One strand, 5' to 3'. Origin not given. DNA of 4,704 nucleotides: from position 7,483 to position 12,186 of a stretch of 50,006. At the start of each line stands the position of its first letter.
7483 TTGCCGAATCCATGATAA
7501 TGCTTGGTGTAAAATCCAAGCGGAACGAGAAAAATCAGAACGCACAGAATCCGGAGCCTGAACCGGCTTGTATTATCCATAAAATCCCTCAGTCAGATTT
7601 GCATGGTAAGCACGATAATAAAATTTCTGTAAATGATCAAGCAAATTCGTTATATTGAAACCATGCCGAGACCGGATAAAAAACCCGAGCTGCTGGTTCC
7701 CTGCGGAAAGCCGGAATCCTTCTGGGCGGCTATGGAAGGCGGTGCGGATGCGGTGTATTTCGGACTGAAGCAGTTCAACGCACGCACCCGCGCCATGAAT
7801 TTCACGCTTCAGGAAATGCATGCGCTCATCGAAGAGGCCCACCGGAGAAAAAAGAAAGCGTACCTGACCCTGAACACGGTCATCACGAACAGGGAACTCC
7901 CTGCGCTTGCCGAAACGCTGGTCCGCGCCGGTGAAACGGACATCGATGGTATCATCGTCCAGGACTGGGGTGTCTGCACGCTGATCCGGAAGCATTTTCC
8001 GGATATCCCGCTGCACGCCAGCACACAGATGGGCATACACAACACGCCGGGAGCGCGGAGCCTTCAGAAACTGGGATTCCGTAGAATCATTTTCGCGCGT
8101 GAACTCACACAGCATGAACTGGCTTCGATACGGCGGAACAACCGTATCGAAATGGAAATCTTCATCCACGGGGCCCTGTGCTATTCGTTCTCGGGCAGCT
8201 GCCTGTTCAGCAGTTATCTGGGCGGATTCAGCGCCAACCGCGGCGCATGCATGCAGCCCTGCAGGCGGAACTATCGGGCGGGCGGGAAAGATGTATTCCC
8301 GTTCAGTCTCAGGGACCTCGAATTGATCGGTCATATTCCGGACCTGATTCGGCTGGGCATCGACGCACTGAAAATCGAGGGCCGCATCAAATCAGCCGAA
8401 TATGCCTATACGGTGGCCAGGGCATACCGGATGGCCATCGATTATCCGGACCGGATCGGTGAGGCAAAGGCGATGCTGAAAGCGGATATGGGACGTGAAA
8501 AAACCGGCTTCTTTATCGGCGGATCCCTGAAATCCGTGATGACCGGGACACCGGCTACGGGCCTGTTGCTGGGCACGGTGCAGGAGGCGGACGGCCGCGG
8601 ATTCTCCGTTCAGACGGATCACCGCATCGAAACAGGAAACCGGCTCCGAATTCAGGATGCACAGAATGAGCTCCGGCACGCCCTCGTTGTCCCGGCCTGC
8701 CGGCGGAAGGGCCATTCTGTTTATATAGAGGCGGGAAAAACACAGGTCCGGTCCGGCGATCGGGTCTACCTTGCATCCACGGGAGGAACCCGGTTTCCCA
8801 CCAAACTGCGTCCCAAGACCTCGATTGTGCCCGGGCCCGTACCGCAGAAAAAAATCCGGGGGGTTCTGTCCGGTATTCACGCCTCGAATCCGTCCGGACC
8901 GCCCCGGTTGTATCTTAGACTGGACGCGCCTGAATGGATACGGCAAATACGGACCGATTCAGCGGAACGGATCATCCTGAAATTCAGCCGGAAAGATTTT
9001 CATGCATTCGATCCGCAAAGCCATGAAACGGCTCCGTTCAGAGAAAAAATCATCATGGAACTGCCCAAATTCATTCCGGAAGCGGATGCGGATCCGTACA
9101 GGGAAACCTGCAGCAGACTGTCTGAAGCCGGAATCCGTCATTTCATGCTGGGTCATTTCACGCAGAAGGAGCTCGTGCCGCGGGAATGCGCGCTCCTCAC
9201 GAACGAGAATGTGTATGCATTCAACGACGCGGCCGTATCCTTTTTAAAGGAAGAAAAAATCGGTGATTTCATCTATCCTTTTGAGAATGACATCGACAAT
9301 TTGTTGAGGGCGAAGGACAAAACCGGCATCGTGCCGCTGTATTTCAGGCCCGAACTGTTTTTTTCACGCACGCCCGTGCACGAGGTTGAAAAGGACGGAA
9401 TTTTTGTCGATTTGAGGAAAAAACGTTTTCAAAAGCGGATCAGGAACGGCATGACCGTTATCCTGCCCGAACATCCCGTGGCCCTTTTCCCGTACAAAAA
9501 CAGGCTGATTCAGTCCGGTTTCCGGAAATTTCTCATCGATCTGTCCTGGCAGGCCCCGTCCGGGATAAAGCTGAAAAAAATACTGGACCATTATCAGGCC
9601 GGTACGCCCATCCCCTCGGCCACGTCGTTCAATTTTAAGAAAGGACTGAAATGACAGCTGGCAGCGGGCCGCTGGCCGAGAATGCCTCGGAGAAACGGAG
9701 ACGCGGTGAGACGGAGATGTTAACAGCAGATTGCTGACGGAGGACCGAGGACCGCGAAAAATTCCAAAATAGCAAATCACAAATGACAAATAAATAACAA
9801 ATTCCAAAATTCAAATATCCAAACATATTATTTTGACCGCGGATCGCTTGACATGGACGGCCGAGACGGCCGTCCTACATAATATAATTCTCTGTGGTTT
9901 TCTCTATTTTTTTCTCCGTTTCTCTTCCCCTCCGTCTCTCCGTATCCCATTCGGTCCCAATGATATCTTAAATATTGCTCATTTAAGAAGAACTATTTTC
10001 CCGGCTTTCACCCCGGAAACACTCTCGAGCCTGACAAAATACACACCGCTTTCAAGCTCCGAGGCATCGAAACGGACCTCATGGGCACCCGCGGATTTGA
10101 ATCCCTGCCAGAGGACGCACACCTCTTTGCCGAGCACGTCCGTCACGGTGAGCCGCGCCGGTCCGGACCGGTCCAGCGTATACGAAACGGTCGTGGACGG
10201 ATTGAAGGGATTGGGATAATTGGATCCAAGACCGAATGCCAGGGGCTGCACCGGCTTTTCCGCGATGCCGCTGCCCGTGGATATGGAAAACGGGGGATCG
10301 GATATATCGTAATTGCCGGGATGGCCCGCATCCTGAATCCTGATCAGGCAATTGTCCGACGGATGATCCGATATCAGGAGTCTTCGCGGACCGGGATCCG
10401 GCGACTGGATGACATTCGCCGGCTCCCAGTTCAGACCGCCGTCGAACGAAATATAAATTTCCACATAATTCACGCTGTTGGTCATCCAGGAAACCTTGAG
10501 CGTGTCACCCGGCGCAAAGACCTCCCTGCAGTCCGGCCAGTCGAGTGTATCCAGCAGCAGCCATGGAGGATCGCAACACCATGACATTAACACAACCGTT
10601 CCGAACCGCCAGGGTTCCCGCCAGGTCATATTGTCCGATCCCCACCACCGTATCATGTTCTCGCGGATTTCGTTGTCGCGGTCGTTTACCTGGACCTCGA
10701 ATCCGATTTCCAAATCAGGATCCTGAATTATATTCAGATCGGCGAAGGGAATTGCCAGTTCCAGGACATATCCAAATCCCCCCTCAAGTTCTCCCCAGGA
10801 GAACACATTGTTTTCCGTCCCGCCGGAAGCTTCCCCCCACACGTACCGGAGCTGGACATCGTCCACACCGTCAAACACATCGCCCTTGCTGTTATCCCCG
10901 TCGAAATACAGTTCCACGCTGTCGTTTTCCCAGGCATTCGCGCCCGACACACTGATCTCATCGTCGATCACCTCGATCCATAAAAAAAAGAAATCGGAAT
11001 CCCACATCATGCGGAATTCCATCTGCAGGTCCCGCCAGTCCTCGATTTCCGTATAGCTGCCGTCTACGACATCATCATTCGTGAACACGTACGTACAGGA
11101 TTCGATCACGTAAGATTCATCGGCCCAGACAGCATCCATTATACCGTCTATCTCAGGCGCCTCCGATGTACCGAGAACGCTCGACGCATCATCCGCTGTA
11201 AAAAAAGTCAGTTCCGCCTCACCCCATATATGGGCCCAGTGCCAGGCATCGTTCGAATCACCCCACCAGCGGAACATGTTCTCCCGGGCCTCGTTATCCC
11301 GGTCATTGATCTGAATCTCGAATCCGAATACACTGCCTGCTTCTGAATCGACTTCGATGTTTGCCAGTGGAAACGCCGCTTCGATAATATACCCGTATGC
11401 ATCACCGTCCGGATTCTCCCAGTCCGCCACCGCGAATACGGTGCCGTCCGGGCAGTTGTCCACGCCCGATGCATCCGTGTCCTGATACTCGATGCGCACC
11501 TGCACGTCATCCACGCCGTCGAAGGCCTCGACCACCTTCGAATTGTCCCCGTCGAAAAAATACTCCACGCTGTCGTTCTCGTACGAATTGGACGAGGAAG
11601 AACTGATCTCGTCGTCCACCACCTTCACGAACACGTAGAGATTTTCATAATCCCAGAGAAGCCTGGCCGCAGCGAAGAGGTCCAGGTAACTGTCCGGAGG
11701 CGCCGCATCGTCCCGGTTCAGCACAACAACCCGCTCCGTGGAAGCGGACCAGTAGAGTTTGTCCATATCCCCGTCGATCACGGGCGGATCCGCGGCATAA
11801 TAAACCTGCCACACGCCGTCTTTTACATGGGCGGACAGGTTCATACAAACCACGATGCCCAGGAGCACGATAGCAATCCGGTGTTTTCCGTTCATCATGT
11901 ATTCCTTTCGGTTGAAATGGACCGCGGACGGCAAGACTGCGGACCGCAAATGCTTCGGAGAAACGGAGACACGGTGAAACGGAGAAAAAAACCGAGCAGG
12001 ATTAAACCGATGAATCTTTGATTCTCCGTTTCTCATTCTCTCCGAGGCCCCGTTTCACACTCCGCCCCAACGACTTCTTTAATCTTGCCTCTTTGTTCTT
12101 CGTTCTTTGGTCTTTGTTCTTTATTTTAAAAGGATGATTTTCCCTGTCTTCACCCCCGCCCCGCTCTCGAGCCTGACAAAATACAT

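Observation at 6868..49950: Undescribed high-density modular mosaic repeat family with ~35-bp imperfect terminal inverted repeats (at least 9 copies in 50 kb)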

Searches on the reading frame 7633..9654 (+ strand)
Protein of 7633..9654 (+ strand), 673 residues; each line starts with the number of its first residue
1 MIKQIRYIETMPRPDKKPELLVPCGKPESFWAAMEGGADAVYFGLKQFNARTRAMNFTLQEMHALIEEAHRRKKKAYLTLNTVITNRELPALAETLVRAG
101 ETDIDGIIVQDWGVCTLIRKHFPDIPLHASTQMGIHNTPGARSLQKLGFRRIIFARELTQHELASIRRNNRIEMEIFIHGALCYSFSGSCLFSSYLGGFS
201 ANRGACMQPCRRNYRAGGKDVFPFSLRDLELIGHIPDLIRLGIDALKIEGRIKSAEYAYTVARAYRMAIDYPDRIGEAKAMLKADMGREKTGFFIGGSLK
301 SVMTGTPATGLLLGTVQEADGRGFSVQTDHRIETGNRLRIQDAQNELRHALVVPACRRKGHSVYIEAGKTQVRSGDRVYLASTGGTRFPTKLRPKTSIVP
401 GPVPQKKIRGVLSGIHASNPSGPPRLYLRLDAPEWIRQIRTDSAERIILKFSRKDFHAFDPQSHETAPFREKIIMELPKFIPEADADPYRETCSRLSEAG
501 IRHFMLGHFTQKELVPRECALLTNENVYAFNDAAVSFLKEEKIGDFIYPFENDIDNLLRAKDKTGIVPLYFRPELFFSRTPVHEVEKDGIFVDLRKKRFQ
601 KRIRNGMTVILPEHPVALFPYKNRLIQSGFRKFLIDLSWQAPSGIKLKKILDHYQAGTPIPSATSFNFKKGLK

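Call 16: search_protein_families(library=pfam, proteins=[window:7633-9654:+])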
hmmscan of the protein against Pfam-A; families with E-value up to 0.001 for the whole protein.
window:7633-9654:+ (673 aa): 1 family
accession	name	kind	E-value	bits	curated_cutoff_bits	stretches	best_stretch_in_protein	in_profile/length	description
PF01136.24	Peptidase_U32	-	6.6e-65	219.1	22.4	1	90-271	2-197/233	Peptidase family U32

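Call 21: find_encoding_contigs(protein=window:7633-9654:+, flank=10000, max_places=6)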
Protein window:7633-9654:+ (673 aa): 1 contig read that carries it; 1 place shown.
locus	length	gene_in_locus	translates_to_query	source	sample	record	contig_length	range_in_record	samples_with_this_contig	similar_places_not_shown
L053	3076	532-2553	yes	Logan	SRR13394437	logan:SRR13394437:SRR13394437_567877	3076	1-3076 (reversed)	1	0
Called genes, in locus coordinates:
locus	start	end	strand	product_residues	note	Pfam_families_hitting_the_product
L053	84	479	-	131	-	PF10990:DUF2809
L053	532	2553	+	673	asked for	PF01136:Peptidase_U32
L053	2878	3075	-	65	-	?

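Call 24: find_homologous_proteins(query=window:7633-9654:+)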
Query window:7633-9654:+ (673 aa): 5145 proteins with E <= 0.001 among 8000 candidates; the best 120 are listed.
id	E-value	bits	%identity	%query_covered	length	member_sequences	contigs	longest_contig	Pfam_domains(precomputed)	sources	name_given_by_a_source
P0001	0.0e+0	1554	100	100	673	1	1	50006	PF01136.26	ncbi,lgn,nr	ncbi:U32 family peptidase [bacterium]|nr:U32 family peptidase [bacterium]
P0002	3.1e-223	761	51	99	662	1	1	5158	PF01136.26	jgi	jgi:putative protease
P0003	2.3e-203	695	49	99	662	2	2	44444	PF01136.26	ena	-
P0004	2.6e-201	689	47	99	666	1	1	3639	PF01136.26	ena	-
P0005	2.1e-199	682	48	98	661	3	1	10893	PF01136.26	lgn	-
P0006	2.6e-198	679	47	97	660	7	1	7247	PF01136.26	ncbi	ncbi:MAG: peptidase U32 family protein [Bacteroidales bacterium]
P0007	2.4e-197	676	47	98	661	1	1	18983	PF01136.26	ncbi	-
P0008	1.2e-196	673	47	98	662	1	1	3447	PF01136.26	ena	-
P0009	2.6e-196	672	47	98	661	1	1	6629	PF01136.26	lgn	-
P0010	3.1e-196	672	47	97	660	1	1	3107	PF01136.26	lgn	-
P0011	5.0e-196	671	47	98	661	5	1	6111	PF01136.26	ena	-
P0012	9.3e-196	670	47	97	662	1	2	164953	PF01136.26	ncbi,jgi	ncbi:MAG: peptidase U32 family protein [Marinifilaceae bacterium]|jgi:putative protease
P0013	9.3e-196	670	47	98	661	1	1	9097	PF01136.26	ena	-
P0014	1.7e-195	669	46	98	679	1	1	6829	PF01136.26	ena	-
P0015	1.7e-195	669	47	97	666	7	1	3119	PF01136.26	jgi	jgi:putative protease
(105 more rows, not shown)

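Call 25: find_encoding_contigs(protein=P0003, flank=10000, max_places=3)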
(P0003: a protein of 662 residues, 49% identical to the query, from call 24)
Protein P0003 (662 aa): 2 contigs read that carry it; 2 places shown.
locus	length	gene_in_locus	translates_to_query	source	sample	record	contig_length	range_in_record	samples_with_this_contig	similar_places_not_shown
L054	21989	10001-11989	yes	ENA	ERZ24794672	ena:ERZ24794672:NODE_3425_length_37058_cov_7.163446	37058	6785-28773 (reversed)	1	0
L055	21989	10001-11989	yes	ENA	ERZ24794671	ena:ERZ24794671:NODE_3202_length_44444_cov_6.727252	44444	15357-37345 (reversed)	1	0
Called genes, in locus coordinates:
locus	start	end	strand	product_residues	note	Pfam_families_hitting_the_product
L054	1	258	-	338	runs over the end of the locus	PF13428:TPR_14 (faint)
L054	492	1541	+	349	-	-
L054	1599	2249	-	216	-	PF01209:Ubie_methyltran (weak), PF13489:Methyltransf_23, PF13847:Methyltransf_31, PF08241:Methyltransf_11, PF08242:Methyltransf_12 (weak), PF13649:Methyltransf_25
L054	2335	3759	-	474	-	PF16317:Glyco_hydro_99 (weak), PF14307:Glyco_tran_WbsX (faint), PF03659:Glyco_hydro_71, PF13860:FlgD_ig (weak)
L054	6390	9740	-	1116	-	PF13287:Fn3_assoc (weak), PF13290:CHB_HEX_C_1 (faint), PF08757:CotH, PF00932:LTD, PF18962:Por_Secre_tail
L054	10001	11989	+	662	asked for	PF01136:Peptidase_U32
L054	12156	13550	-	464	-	PF13347:MFS_2, PF07690:MFS_1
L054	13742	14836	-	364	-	PF06452:CBM9_1, PF18962:Por_Secre_tail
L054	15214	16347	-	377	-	PF17957:Big_7, PF18962:Por_Secre_tail (weak), PF13860:FlgD_ig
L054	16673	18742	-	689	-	PF14871:GHL6, PF08532:Glyco_hydro_42M (weak)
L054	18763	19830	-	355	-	PF00457:Glyco_hydro_11 (weak)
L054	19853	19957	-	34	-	-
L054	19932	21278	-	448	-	PF13347:MFS_2, PF07690:MFS_1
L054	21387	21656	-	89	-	PF14315:DUF4380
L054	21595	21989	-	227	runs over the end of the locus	PF14315:DUF4380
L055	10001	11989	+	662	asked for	PF01136:Peptidase_U32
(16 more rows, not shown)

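Call 26: find_encoding_contigs(protein=P0002, flank=10000, max_places=3)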
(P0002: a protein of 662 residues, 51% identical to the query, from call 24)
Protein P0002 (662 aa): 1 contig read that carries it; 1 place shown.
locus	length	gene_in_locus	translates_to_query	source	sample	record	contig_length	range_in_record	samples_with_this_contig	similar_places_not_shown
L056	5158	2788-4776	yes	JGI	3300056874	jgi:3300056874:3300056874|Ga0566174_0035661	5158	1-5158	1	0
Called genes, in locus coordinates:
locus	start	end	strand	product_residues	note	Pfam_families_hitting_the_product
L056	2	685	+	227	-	?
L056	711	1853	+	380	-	-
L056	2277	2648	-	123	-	PF10990:DUF2809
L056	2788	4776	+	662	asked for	PF01136:Peptidase_U32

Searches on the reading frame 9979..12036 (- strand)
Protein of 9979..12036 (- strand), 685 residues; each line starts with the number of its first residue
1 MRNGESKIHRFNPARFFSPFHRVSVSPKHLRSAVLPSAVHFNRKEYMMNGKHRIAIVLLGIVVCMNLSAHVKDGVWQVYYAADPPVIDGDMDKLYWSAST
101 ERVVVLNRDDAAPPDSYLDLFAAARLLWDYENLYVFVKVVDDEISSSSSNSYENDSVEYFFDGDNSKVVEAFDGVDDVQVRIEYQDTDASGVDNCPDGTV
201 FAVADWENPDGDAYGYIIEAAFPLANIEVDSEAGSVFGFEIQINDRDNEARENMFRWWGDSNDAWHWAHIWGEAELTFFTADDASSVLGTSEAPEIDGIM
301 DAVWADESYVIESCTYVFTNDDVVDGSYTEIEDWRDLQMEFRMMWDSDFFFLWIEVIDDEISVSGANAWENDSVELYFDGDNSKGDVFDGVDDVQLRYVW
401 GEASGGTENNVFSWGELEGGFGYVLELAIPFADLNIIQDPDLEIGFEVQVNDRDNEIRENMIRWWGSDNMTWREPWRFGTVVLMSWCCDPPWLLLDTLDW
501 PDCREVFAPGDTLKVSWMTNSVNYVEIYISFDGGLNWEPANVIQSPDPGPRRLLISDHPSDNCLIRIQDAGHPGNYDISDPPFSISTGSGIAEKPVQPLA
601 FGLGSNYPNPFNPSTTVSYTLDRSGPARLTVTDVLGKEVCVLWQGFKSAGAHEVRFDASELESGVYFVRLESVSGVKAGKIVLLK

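Call 16: search_protein_families(library=pfam, proteins=[window:9979-12036:-])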
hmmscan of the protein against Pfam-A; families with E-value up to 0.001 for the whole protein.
window:9979-12036:- (685 aa): 2 families
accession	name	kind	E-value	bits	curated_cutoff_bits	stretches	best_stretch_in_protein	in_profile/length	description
PF06452.16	CBM9_1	-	7.7e-55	186.1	23.4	2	87-277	1-183/185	Carbohydrate family 9 binding domain-like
PF18962.6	Por_Secre_tail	-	1.6e-08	35.2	27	1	607-682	2-74/75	Secretion system C-terminal sorting domain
